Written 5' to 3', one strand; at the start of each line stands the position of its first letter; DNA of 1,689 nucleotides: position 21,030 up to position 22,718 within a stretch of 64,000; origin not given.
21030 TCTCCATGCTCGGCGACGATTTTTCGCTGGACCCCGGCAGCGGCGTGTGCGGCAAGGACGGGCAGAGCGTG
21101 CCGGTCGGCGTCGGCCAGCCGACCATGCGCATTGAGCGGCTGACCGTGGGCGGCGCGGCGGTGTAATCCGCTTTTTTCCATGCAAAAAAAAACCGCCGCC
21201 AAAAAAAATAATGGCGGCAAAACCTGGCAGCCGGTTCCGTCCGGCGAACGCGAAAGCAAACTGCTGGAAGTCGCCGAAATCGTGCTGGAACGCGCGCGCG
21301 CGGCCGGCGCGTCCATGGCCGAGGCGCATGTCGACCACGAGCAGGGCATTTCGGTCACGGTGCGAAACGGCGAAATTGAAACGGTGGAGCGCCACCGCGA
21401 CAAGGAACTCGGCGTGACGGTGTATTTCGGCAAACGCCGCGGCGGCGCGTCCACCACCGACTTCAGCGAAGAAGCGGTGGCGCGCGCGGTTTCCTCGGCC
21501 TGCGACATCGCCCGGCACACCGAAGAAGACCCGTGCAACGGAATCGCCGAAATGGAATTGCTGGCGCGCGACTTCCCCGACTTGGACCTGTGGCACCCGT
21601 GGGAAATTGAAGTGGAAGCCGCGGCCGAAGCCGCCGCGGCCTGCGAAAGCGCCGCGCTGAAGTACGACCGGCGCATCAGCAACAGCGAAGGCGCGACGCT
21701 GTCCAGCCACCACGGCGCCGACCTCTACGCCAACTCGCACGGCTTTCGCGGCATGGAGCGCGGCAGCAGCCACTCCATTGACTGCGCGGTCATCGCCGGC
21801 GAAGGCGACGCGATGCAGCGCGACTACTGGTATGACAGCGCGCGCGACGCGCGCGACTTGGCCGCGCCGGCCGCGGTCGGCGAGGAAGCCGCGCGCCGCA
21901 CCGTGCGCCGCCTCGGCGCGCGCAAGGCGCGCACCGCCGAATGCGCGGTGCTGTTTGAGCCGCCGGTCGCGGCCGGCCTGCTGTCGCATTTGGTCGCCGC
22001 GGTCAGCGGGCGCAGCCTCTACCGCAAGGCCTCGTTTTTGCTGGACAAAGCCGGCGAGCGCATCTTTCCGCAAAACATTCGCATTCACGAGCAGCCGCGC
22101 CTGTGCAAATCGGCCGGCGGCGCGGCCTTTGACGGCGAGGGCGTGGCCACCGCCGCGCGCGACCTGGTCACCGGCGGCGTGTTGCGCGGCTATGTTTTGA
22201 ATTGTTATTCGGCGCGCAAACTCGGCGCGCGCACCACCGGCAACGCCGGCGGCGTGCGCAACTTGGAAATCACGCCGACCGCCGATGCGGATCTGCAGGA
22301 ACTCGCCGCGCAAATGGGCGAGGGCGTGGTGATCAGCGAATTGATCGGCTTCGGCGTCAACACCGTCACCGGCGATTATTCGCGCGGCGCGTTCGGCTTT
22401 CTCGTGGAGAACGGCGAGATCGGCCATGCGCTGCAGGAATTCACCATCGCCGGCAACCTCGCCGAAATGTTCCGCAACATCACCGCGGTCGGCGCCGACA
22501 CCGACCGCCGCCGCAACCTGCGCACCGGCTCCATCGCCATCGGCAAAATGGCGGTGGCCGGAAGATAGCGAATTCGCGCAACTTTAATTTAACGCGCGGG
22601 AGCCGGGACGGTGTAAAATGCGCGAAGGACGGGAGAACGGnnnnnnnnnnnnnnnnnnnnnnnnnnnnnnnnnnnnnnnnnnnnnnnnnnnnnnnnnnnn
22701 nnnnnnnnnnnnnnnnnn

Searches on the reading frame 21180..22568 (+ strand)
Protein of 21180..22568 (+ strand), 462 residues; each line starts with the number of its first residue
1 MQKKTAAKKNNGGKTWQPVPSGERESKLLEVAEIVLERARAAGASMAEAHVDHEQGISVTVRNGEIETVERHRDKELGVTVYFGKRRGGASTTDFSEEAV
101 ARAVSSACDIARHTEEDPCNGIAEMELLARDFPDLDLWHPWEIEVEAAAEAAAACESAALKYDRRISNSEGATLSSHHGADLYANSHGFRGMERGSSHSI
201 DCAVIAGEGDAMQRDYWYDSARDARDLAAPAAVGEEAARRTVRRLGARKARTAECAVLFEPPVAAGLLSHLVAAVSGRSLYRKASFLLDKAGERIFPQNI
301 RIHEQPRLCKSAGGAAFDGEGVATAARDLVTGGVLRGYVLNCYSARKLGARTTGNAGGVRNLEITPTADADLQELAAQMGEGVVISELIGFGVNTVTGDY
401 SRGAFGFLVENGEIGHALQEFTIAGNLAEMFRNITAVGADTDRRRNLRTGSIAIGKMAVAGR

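Call 8: search_protein_families(library=pfam, proteins=[window:21180-22568:+], max_evalue=0.01)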
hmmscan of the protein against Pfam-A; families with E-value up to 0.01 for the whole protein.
window:21180-22568:+ (462 aa): 3 families
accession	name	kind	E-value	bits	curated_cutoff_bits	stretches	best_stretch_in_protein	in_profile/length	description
PF19289.4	PmbA_TldD_3rd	-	4.9e-62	209.4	22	1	253-461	2-220/220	PmbA/TldA metallopeptidase C-terminal domain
PF19290.4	PmbA_TldD_2nd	-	1.2e-20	74.4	20.9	1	138-245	1-109/109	PmbA/TldA metallopeptidase central domain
PF01523.21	PmbA_TldD_1st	-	1.7e-12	47.7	20.9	1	54-111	8-65/65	PmbA/TldA metallopeptidase domain 1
